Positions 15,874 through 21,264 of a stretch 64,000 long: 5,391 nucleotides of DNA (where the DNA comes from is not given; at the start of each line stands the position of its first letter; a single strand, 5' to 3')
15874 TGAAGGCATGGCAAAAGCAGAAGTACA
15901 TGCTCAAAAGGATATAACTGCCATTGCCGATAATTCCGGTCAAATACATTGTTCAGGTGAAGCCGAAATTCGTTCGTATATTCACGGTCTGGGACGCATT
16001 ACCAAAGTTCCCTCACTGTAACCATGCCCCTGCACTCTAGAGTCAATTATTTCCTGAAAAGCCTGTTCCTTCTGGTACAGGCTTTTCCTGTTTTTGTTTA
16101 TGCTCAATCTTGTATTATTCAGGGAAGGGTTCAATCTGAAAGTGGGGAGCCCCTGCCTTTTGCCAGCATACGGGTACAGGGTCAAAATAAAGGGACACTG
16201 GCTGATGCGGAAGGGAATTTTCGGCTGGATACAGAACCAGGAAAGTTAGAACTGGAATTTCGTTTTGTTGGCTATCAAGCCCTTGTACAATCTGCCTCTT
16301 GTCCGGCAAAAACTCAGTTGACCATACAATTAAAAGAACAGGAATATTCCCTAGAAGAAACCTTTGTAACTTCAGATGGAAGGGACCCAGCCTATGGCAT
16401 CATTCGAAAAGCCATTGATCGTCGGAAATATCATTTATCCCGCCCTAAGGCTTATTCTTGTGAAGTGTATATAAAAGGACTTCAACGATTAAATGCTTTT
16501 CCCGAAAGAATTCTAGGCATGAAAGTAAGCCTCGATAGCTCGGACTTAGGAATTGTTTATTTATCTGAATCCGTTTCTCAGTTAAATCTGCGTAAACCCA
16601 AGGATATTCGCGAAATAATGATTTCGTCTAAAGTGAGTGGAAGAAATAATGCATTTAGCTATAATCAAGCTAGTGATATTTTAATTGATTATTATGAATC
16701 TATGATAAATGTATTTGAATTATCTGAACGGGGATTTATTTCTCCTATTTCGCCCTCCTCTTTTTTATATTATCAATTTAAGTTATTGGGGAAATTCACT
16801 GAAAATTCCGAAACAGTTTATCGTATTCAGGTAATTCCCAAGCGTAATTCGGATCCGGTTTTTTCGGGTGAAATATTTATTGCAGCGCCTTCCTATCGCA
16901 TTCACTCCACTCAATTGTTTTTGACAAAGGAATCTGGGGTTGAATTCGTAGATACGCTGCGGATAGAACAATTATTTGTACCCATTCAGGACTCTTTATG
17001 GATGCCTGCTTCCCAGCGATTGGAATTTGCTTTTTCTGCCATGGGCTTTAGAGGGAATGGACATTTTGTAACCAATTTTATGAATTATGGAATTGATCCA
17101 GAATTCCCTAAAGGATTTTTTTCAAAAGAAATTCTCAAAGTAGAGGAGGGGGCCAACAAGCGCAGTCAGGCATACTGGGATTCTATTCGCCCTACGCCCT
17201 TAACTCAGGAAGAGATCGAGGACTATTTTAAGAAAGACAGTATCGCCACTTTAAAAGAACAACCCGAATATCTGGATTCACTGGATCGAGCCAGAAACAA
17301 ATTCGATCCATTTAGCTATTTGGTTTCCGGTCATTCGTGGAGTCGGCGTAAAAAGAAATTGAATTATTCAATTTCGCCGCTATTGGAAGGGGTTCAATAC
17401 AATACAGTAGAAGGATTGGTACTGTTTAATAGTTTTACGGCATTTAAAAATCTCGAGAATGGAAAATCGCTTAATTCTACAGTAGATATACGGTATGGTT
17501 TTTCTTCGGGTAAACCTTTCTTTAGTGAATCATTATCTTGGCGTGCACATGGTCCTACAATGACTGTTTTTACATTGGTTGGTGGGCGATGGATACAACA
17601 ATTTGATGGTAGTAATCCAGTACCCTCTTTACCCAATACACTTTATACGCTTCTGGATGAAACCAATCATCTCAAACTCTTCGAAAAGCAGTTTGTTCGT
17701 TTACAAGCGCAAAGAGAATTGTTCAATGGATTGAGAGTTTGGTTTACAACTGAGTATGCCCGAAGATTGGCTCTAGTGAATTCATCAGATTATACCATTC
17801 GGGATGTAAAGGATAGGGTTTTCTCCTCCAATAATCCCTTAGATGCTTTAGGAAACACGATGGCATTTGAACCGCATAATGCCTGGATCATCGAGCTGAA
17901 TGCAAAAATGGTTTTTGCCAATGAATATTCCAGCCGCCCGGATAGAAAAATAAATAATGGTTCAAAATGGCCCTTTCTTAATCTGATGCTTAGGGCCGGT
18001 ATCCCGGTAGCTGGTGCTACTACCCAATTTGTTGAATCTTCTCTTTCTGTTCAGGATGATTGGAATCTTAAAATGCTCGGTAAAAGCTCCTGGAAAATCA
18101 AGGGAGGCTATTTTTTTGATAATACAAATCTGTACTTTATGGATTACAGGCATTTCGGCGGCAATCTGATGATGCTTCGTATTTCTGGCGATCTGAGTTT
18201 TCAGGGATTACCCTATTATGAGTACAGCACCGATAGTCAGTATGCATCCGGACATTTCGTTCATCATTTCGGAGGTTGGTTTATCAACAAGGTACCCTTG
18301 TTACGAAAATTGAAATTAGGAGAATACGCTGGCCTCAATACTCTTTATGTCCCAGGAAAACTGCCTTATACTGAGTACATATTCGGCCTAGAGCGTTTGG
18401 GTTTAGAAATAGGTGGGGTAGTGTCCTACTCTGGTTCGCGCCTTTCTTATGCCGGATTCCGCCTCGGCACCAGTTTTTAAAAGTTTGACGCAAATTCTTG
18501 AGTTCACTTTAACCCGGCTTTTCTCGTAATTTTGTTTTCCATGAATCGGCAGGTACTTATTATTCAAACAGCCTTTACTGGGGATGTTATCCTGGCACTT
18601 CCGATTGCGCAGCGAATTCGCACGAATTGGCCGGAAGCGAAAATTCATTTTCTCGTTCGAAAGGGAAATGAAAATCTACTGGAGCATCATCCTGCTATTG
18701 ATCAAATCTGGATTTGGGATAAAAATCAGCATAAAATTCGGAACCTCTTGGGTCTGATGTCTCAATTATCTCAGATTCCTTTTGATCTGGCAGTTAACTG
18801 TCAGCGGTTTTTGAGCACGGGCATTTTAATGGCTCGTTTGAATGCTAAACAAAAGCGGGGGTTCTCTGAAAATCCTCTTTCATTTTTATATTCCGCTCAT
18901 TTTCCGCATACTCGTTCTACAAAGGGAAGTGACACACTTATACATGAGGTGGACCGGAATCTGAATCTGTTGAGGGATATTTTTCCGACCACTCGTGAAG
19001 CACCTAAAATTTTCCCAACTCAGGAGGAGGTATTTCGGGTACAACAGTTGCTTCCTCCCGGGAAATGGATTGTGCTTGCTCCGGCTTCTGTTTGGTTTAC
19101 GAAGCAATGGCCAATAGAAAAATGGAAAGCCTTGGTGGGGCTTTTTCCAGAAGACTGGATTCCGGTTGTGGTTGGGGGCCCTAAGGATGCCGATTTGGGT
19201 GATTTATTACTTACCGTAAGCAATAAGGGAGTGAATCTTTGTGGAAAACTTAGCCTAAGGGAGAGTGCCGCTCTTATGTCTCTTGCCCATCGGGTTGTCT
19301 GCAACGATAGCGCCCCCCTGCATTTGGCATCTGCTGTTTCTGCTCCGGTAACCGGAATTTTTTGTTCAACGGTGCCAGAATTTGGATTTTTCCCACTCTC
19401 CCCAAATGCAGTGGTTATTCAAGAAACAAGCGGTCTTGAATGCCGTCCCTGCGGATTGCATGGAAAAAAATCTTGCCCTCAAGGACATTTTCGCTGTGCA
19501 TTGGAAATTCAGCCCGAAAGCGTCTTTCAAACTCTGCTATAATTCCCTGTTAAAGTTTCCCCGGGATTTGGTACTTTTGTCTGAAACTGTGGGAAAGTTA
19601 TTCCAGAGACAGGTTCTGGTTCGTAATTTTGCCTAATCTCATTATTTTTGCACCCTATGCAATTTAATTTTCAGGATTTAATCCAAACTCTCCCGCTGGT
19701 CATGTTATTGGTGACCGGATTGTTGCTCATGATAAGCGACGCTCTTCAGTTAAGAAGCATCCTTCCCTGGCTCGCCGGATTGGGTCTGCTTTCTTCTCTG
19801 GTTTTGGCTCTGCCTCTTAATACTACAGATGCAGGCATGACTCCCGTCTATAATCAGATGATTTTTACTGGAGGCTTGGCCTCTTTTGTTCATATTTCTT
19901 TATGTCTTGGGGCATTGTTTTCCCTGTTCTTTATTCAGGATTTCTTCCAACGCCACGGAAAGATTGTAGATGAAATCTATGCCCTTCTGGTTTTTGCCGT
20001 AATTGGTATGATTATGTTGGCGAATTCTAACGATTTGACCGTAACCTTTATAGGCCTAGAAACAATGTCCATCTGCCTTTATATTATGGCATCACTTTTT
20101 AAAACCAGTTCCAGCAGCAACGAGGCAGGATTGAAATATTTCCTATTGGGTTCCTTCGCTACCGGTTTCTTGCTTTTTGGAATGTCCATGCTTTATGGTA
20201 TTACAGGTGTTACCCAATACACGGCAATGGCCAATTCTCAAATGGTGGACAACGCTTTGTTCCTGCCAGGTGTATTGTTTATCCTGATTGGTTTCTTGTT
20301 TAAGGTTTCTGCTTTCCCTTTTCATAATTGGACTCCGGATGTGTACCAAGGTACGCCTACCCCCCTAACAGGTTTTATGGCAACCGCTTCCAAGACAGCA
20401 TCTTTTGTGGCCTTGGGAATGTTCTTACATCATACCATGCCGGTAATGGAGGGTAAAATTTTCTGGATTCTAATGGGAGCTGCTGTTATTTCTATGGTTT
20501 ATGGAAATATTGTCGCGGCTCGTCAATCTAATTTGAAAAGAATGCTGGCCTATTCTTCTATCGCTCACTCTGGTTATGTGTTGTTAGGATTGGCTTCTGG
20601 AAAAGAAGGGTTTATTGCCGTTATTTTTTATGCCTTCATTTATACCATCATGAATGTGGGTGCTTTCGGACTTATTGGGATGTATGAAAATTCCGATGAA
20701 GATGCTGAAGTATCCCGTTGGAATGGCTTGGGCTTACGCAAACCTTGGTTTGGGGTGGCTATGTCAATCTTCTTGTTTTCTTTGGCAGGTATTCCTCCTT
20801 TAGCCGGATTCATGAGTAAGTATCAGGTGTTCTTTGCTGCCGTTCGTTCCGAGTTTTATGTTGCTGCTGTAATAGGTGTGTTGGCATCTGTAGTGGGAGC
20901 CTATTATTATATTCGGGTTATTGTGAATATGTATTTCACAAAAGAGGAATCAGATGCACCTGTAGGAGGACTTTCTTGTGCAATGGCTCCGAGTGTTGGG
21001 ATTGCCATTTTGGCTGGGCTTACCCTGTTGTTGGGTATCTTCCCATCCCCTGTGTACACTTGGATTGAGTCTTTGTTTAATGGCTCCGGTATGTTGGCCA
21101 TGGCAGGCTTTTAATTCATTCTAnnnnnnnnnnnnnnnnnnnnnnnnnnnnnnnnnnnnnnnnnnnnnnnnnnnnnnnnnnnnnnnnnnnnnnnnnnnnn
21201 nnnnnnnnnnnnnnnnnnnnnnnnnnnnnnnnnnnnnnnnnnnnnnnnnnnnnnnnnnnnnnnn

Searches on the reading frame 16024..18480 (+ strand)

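Call 46: search_protein_families(library=pfam, proteins=[window:16024-18480:+], max_evalue=0.00001)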
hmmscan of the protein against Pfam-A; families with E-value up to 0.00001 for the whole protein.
window:16024-18480:+ (818 aa): 3 families
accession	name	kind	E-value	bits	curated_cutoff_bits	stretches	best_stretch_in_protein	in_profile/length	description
PF18939.6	DUF5686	-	8.3e-223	742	39.2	1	126-789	1-669/669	Family of unknown function (DUF5686)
PF13715.12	CarbopepD_reg_2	-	1.8e-17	63.6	32.2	1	32-115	1-88/88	CarboxypepD_reg-like domain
PF13620.12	CarboxypepD_reg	-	7.1e-12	46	32.3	1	32-103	2-81/82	Carboxypeptidase regulatory-like domain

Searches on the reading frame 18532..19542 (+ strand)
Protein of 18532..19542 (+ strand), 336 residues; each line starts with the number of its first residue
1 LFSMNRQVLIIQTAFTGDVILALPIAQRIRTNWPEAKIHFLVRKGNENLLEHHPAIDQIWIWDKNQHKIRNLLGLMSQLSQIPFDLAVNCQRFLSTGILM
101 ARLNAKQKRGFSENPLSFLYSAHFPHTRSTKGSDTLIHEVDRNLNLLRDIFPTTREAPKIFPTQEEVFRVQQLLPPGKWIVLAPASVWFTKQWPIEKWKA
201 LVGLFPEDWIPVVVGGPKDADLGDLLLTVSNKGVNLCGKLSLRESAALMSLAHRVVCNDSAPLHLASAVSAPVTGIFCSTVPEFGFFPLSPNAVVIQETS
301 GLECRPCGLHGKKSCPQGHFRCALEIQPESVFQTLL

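Call 46: search_protein_families(library=pfam, proteins=[window:18532-19542:+], max_evalue=0.00001)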
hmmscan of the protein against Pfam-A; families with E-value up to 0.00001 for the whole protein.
window:18532-19542:+ (336 aa): 1 family
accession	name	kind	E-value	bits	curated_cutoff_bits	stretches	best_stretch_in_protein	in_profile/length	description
PF01075.23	Glyco_transf_9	-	1.4e-28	100.4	22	1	75-306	4-235/247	Glycosyltransferase family 9 (heptosyltransferase)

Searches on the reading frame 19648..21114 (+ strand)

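Call 46: search_protein_families(library=pfam, proteins=[window:19648-21114:+], max_evalue=0.00001)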
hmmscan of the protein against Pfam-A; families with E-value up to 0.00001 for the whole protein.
window:19648-21114:+ (488 aa): 1 family
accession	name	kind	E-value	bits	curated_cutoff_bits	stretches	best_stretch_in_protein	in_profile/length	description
PF00361.26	Proton_antipo_M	-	2.1e-70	237.7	21.5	1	127-416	1-293/294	NADH:quinone oxidoreductase/Mrp antiporter, TM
